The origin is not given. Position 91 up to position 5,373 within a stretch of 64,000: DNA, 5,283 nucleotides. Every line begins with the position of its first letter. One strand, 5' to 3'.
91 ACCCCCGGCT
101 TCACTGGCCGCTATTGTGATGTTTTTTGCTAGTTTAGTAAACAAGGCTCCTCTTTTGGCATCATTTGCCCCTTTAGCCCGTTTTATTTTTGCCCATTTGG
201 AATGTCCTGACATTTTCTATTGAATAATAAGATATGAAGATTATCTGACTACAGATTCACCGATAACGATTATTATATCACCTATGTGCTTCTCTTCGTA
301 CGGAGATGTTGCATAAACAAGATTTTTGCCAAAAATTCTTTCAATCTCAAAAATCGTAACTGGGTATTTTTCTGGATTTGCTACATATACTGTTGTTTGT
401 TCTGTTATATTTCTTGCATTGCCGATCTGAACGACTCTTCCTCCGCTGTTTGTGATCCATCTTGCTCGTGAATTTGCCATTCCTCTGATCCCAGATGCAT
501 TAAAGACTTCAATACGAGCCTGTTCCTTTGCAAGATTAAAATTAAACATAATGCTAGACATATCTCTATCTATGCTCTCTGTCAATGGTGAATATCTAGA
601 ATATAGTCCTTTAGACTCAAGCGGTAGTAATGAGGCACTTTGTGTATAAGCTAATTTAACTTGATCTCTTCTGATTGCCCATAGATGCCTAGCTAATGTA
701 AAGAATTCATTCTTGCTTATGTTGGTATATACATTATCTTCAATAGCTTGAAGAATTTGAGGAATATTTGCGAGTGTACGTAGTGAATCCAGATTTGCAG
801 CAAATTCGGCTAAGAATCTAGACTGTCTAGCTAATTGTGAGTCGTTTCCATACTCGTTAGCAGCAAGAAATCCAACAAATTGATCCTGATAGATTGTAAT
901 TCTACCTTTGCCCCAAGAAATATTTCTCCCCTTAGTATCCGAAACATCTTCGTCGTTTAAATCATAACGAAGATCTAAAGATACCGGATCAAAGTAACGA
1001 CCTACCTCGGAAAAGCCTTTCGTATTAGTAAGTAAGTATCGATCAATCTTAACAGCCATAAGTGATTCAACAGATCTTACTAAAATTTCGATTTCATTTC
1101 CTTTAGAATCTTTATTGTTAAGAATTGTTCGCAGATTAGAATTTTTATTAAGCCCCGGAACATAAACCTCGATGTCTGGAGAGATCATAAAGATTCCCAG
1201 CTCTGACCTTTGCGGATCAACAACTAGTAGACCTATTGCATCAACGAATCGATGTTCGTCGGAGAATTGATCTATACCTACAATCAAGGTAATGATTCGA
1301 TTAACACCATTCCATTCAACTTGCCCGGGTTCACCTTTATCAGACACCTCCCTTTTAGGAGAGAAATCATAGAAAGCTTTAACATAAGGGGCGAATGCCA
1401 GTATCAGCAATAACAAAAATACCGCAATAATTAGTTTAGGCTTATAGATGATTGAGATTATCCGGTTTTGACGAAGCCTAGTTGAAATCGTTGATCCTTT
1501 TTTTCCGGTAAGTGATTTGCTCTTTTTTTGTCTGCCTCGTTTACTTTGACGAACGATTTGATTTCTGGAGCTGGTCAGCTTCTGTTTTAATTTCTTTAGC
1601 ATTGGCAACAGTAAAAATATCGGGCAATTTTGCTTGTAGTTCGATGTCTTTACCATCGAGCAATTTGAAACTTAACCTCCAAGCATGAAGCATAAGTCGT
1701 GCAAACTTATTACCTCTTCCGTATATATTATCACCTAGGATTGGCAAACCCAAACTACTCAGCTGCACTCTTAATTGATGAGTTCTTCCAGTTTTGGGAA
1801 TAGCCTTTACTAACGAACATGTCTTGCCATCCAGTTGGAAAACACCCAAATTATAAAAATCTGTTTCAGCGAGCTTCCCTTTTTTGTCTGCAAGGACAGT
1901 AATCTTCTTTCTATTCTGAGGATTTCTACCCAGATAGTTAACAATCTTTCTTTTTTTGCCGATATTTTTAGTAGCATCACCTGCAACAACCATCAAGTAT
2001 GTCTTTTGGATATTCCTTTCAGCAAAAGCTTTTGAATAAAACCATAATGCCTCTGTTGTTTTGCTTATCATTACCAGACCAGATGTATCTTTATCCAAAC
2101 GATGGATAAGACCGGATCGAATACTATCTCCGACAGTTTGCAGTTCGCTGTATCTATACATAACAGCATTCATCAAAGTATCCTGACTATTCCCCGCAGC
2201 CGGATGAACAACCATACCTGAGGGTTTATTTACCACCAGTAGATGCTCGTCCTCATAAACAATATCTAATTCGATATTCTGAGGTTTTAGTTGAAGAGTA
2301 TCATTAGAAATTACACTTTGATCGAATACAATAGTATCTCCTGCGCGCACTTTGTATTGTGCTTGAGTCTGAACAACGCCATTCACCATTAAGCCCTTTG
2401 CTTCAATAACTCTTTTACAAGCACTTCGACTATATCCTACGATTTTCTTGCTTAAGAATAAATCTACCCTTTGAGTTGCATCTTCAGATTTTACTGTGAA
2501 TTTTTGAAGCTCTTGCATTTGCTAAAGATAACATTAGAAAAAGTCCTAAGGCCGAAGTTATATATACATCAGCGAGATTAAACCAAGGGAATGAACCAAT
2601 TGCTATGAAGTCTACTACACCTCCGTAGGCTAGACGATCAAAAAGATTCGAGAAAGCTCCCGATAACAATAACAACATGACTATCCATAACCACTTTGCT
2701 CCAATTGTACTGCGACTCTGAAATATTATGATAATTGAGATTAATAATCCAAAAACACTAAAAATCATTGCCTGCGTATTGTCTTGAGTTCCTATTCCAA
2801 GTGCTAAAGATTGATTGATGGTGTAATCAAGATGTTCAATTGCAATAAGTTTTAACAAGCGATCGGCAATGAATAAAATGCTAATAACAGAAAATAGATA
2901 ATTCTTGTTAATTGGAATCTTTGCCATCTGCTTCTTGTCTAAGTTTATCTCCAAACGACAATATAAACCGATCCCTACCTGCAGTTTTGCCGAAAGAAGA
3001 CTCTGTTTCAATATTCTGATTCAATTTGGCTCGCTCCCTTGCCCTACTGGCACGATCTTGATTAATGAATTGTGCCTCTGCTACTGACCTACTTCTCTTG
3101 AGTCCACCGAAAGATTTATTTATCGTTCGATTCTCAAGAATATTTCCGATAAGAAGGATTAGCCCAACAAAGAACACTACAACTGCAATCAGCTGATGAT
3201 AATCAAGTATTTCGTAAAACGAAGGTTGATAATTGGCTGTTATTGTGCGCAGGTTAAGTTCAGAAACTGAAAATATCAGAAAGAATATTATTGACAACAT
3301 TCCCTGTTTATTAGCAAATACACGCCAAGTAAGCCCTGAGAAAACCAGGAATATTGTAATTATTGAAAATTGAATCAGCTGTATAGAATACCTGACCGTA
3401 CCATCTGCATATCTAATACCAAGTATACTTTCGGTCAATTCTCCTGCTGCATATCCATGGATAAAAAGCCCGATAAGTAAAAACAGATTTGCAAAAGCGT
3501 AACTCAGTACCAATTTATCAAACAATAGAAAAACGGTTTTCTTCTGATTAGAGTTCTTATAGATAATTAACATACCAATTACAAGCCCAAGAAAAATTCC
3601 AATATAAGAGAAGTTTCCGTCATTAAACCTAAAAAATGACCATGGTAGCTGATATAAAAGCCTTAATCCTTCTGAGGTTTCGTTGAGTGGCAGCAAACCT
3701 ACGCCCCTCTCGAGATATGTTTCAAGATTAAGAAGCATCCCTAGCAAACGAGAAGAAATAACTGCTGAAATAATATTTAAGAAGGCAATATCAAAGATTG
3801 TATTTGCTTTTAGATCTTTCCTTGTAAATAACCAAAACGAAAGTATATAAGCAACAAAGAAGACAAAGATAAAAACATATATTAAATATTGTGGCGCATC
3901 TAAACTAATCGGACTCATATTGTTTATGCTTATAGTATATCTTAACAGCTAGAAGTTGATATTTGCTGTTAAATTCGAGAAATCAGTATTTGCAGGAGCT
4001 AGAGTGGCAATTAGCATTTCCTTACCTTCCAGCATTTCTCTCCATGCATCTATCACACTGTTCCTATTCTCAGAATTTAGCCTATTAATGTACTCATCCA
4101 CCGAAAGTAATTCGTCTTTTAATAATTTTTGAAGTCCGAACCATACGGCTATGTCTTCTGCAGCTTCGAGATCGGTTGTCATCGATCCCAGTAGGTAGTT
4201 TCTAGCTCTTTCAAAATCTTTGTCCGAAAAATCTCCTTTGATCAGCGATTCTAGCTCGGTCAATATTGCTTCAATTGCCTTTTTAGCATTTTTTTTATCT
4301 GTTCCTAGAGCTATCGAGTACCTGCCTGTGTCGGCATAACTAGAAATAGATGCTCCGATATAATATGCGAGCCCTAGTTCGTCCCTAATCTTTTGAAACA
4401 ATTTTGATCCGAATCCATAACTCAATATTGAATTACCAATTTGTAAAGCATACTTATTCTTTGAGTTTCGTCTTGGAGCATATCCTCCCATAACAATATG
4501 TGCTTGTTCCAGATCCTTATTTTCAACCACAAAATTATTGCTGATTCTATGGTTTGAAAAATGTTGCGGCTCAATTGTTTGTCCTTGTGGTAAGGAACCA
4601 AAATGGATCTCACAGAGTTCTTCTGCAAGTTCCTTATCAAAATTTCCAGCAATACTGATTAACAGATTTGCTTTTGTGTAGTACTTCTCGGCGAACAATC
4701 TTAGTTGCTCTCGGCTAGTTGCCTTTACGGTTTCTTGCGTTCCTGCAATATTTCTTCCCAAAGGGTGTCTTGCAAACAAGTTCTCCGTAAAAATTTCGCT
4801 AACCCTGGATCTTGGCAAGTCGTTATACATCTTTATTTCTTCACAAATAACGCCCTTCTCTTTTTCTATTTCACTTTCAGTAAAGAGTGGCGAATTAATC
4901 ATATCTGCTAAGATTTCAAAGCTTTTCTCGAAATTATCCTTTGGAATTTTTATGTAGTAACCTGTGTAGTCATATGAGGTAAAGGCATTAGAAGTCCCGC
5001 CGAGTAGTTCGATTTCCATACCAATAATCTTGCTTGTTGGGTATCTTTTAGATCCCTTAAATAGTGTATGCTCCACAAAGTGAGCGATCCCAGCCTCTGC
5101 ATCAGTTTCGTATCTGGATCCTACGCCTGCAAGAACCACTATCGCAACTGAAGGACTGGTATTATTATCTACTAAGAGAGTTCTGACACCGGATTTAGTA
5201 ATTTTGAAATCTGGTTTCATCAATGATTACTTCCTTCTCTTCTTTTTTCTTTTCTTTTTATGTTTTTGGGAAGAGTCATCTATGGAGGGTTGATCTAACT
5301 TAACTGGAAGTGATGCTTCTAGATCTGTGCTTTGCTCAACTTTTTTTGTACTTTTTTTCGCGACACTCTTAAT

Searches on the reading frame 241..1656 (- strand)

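Call 58: search_protein_families(library=pfam, proteins=[window:241-1656:-], max_evalue=0.00001)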
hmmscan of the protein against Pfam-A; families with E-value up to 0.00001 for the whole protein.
window:241-1656:- (471 aa): 2 families
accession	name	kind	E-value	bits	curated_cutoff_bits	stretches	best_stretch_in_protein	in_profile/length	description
PF03816.19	LytR_cpsA_psr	-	1.8e-09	38.4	24.6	1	139-279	3-135/150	LytR_cpsA_psr family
PF13399.11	LytR_C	-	2.4e-08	35.2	22.2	1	379-467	1-84/86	LytR cell envelope-related transcriptional attenuator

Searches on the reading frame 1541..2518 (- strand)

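Call 58: search_protein_families(library=pfam, proteins=[window:1541-2518:-], max_evalue=0.00001)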
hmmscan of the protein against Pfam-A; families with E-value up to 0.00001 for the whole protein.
window:1541-2518:- (325 aa): 2 families
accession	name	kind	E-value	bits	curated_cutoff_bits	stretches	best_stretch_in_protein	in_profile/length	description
PF00849.27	PseudoU_synth_2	-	1.6e-28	100.3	26.8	1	92-255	1-152/152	RNA pseudouridylate synthase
PF01479.30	S4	-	9.3e-09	35.3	22.8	1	16-63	1-48/48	S4 domain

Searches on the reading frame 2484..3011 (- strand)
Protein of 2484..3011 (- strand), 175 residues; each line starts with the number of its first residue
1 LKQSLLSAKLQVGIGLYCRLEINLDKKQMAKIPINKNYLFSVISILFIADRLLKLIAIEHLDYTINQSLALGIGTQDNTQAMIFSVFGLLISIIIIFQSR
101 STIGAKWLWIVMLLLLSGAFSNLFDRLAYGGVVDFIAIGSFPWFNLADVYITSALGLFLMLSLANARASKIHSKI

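Call 58: search_protein_families(library=pfam, proteins=[window:2484-3011:-], max_evalue=0.00001)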
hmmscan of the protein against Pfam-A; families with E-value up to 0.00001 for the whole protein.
window:2484-3011:- (175 aa): 1 family
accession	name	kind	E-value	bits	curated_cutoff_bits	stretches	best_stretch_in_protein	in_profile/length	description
PF01252.23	Peptidase_A8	-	5e-19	69.3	25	1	57-162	31-140/142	Signal peptidase (SPase) II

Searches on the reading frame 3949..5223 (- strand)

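Call 58: search_protein_families(library=pfam, proteins=[window:3949-5223:-], max_evalue=0.00001)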
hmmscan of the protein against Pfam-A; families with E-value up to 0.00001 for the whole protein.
window:3949-5223:- (424 aa): 2 families
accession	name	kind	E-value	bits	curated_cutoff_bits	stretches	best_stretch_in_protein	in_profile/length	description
PF00675.25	Peptidase_M16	-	1.4e-39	135.8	22.3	1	15-162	2-148/149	Insulinase (Peptidase family M16)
PF05193.26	Peptidase_M16_C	-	3.4e-36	125.3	23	1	170-343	3-180/181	Peptidase M16 inactive domain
